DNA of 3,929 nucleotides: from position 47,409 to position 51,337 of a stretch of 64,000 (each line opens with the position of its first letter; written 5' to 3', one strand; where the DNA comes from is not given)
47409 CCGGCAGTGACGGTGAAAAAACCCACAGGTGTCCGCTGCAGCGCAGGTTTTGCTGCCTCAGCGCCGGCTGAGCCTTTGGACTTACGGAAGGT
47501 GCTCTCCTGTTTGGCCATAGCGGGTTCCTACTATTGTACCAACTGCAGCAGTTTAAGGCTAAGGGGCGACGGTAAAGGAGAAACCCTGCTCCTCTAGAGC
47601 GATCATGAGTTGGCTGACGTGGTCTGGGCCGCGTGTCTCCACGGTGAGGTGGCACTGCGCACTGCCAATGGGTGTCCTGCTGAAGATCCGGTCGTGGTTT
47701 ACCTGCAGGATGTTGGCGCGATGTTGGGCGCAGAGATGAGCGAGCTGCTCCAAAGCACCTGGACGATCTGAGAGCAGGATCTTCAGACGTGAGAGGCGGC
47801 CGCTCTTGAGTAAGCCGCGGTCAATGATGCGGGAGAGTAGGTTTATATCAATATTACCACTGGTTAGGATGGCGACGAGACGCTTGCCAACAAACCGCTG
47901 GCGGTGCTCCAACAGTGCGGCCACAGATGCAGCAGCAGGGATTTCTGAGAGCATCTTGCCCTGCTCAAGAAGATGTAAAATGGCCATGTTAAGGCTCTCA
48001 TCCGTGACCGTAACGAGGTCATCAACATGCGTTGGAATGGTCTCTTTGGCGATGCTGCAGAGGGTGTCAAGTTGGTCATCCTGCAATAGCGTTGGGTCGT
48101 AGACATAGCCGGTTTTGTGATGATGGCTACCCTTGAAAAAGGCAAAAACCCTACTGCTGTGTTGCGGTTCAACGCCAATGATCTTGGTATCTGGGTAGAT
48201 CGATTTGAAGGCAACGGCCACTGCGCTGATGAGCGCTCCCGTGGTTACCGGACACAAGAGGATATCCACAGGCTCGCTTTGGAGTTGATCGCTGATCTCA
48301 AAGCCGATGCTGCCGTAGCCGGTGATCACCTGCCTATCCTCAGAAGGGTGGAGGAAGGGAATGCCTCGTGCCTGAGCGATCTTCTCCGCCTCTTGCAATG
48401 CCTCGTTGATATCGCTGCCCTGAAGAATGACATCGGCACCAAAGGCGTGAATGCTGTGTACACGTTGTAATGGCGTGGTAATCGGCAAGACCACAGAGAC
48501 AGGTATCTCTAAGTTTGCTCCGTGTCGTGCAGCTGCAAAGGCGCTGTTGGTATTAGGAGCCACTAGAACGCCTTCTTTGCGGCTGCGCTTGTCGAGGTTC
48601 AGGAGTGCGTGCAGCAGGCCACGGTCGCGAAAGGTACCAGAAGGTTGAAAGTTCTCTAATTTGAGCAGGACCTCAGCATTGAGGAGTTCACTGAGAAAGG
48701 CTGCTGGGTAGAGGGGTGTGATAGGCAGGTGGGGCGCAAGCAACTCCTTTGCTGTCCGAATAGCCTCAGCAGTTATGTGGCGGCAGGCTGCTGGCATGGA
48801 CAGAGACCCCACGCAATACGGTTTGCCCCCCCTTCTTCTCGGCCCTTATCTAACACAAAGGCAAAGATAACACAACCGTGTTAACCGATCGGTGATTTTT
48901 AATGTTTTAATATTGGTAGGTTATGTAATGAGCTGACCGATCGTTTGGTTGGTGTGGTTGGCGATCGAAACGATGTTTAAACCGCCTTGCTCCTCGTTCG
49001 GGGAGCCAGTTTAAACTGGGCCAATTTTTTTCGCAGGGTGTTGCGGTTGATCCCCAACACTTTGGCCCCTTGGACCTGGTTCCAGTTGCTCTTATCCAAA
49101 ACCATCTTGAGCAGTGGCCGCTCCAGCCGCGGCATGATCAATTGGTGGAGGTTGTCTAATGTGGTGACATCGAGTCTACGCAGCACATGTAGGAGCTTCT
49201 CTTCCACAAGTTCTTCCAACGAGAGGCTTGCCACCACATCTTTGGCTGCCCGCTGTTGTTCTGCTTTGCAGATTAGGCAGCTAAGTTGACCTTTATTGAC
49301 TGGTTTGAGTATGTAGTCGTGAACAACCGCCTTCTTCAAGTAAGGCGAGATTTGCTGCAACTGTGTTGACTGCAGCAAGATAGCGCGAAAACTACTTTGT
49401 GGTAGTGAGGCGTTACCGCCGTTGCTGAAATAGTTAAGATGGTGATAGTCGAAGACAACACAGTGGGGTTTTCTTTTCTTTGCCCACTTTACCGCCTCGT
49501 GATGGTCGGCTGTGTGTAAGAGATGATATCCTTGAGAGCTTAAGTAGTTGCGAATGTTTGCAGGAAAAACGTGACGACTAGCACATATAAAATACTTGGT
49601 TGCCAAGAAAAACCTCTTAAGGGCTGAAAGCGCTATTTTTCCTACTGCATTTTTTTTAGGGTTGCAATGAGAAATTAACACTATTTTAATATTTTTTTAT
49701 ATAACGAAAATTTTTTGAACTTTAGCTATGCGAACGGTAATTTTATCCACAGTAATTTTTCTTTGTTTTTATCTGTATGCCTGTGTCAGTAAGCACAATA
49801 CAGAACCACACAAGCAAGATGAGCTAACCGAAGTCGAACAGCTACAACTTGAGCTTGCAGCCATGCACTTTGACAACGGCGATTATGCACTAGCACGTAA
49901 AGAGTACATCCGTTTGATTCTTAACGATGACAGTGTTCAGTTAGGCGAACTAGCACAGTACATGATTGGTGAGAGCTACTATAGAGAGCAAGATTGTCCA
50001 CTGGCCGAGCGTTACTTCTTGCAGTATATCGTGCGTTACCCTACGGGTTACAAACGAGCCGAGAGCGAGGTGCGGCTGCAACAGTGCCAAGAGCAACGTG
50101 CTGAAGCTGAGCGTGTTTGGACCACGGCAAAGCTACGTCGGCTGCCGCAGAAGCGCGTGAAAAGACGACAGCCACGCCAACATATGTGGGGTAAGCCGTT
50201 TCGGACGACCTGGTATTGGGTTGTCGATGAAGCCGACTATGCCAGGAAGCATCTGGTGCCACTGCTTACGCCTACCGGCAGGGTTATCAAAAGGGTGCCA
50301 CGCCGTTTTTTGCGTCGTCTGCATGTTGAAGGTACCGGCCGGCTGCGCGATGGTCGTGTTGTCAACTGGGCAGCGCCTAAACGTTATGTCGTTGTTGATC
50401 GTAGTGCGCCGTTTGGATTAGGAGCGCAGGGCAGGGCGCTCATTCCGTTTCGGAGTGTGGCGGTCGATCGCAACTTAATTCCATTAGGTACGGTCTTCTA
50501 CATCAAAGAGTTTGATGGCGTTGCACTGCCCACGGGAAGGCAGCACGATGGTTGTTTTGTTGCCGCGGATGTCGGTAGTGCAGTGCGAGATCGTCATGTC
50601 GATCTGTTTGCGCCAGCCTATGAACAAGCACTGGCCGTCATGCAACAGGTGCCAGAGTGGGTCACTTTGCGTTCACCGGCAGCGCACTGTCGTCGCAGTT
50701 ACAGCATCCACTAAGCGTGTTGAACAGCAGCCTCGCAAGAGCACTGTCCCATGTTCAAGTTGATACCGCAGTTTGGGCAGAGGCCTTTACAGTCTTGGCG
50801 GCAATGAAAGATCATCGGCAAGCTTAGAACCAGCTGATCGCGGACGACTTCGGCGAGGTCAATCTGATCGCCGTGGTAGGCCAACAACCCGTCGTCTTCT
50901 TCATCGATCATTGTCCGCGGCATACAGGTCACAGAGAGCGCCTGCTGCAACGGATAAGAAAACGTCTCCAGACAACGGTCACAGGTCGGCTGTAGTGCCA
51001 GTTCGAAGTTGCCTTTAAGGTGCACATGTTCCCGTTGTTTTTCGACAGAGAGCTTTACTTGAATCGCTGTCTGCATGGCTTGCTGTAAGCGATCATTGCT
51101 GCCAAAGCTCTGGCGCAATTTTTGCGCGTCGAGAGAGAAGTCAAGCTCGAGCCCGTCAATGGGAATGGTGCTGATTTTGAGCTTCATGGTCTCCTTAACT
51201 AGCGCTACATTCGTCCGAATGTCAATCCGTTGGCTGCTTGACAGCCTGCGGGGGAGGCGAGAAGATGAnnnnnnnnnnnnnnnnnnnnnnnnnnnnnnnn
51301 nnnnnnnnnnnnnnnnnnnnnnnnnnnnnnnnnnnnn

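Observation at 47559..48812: Threonine-dehydratase-like protein lacking the PLP lysine (K->R) and the tetra-glycine loop: likely pseudoenzyme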

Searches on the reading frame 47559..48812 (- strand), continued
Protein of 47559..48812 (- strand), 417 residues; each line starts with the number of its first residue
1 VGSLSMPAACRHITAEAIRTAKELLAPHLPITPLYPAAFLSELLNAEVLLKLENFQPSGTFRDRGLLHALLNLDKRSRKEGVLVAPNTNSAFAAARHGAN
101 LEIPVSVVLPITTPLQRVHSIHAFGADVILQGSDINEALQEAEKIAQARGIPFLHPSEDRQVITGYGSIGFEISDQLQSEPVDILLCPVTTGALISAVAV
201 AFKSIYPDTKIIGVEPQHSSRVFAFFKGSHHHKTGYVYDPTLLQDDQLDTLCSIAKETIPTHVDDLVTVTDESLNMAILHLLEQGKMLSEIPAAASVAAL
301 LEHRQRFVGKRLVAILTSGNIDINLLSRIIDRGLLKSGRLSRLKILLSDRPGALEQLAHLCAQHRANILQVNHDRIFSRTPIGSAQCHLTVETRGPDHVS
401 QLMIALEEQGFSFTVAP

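Call 58: predict_structure(alignment_id=A2)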
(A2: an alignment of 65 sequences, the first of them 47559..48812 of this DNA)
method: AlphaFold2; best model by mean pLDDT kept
length: 417 residues; sequences in the alignment: 65
mean_pLDDT: 92.0   pTM: 0.88
mean pLDDT of the five models: 92.0, 91.3, 90.2, 90.1, 89.9
residues with pLDDT >= 90: 356; 70-90: 30; 50-70: 14; < 50: 17
segments of 3 or more residues with pLDDT < 50: 1-10, 231-233, 235-238
pLDDT, mean of each block of 10 residues (from residue 1): 41 93 98 98 98 96 98 98 92 98 98 93 98 93 97 95 98 96 97 97 98 93 84 49 59 93 97 95 95 96 98 96 91 93 96 96 97 90 95 97 97 90
secondary structure, 60 per line:
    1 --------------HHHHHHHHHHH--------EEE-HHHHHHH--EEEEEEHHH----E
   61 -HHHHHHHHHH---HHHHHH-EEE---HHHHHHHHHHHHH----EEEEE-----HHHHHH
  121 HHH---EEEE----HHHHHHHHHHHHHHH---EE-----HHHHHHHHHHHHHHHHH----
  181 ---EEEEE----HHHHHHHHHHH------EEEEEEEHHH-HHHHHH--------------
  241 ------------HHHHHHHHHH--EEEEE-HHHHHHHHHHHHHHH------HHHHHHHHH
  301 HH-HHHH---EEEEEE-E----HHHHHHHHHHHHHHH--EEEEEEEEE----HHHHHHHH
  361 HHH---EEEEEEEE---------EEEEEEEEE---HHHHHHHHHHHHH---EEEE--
elements in order: H15-25 E34-36 H38-44 E47-52 H62-71 H75-80 E82-84 H88-100 E105-109 H115-123 E127-130 H135-149 H160-176 E184-188 H193-203 E210-216 H221-226 H253-262 E265-269 H271-285 H292-302 H304-307 E311-316 H323-337 E340-348 H353-363 E367-374 E384-392 H396-408 E412-415

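Call 60: fold_search(model_id=the predicted structure, library=pdb)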
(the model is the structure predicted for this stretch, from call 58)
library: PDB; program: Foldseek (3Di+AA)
matches with E <= 10: 1852; with E <= 0.001: 577
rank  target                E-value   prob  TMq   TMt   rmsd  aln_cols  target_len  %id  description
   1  8y1j_A                2.2e-35  1.00  0.81  0.68   3.5       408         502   27  Structure of the pyridoxal 5'-phosphate-dependent (PLP) threonine deaminase ilvA1 from Pseudomonas aeruginosa PAO1 (released 2024-05-22)
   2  9d2q                  5.6e-35  1.00  0.80  0.68   3.7       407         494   24  Crystal structure of E. coli Threonine dehydratase (released 2025-04-09)
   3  8y1j_B                1.1e-33  1.00  0.78  0.67   3.7       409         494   27  Structure of the pyridoxal 5'-phosphate-dependent (PLP) threonine deaminase ilvA1 from Pseudomonas aeruginosa PAO1 (released 2024-05-22)
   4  2gn0_MODEL_1_B        2.9e-31  1.00  0.71  0.91   2.2       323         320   30  Crystal structure of dimeric biodegradative threonine deaminase (TdcB) from Salmonella typhimurium at 1.7 A re (released 2006-11-07)
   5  2gn1_B                1.2e-30  1.00  0.70  0.91   2.2       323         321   30  Crystal structure of dimeric biodegradative threonine deaminase (TdcB) from Salmonella typhimurium at 2.2A resolution  (released 2006-11-07)
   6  2gn0_MODEL_1_A        1.3e-30  1.00  0.70  0.89   2.2       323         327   30  Crystal structure of dimeric biodegradative threonine deaminase (TdcB) from Salmonella typhimurium at 1.7 A re (released 2006-11-07)
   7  2gn0_MODEL_1_C        3.5e-30  1.00  0.70  0.89   2.2       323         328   30  Crystal structure of dimeric biodegradative threonine deaminase (TdcB) from Salmonella typhimurium at 1.7 A re (released 2006-11-07)
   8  2gn2                  5.6e-30  1.00  0.71  0.90   2.2       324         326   30  Crystal structure of tetrameric biodegradative threonine deaminase (TdcB) from Salmonella typhimurium in complex with CM (released 2006-11-07)
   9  1tdj                  3.1e-29  1.00  0.79  0.68   3.8       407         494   23  THREONINE DEAMINASE (BIOSYNTHETIC) FROM E. COLI (released 1998-10-14)
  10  2zpu                  5.6e-29  1.00  0.70  0.91   2.6       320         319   27  Crystal Structure of Modified Serine Racemase from S.pombe. (released 2009-04-28)
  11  9jfi_A                1.3e-28  1.00  0.70  0.88   2.6       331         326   25  Structure of wild type catalytic domains of threonine deaminase in complex with PLP (released 2025-05-14)
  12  8zkv_D                1.9e-28  1.00  0.71  0.89   2.5       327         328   26  Crystal structure of mutant catalytic domains of threonine deaminase in complex with PLP (released 2024-06-12)
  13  8zkv_A                2.1e-28  1.00  0.70  0.89   2.6       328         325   26  Crystal structure of mutant catalytic domains of threonine deaminase in complex with PLP (released 2024-06-12)
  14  8zkv_C                2.6e-28  1.00  0.71  0.89   2.5       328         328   26  Crystal structure of mutant catalytic domains of threonine deaminase in complex with PLP (released 2024-06-12)
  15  9jfi_B                3.5e-28  1.00  0.68  0.89   3.1       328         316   26  Structure of wild type catalytic domains of threonine deaminase in complex with PLP (released 2025-05-14)
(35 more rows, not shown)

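Call 73: search_protein_families(library=ncbifam, proteins=[L001:2-985:+], max_evalue=1e-60)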
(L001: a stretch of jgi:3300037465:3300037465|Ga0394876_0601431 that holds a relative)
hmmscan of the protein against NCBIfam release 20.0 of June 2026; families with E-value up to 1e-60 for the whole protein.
L001:2-985:+ (327 aa): 1 family
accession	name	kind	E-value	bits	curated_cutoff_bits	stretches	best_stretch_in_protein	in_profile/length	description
TIGR01127.1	ilvA_1Cterm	equivalog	8.1e-63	212.7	378.75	1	8-325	71-380/380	threonine ammonia-lyase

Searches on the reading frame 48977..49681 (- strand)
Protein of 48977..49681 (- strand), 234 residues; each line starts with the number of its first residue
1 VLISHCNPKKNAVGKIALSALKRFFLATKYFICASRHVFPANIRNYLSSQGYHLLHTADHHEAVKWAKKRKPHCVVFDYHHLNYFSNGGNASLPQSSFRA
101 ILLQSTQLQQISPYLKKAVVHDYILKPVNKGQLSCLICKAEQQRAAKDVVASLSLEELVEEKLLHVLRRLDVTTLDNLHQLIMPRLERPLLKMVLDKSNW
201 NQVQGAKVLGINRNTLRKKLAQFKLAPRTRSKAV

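Call 15: search_protein_families(library=pfam, proteins=[window:48977-49681:-], max_evalue=0.001)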
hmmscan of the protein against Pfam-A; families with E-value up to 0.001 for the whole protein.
window:48977-49681:- (234 aa): 2 families
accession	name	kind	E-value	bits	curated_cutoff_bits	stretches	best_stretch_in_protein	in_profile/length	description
PF02954.25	HTH_8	-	4.8e-12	45.8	22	1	184-223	3-42/42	Bacterial regulatory protein, Fis family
PF00072.30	Response_reg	-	0.00034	21.2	30.2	0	39-79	10-50/111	Response regulator receiver domain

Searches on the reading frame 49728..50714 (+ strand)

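Call 15: search_protein_families(library=pfam, proteins=[window:49728-50714:+], max_evalue=0.001)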
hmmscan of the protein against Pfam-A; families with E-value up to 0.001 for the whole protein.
window:49728-50714:+ (328 aa): 2 families
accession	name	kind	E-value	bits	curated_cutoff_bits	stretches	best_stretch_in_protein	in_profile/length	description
PF06725.17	3D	-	9e-13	48.7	23.8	1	242-302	1-56/72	3D domain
PF13432.12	TPR_16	-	0.00022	22.1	32.7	1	47-106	7-63/65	Tetratricopeptide repeat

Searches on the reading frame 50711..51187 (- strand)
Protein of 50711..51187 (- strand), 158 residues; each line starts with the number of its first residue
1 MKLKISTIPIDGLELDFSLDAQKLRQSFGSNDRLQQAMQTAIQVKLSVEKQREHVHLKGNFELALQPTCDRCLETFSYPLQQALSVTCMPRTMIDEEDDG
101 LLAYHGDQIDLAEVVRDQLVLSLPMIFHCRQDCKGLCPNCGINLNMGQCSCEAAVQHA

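Call 15: search_protein_families(library=pfam, proteins=[window:50711-51187:-], max_evalue=0.001)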
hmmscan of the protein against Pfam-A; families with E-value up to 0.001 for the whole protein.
window:50711-51187:- (158 aa): 1 family
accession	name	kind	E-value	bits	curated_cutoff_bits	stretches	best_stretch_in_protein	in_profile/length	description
PF02620.22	YceD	-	1.4e-23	83.7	33.2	1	57-155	1-107/119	Large ribosomal RNA subunit accumulation protein YceD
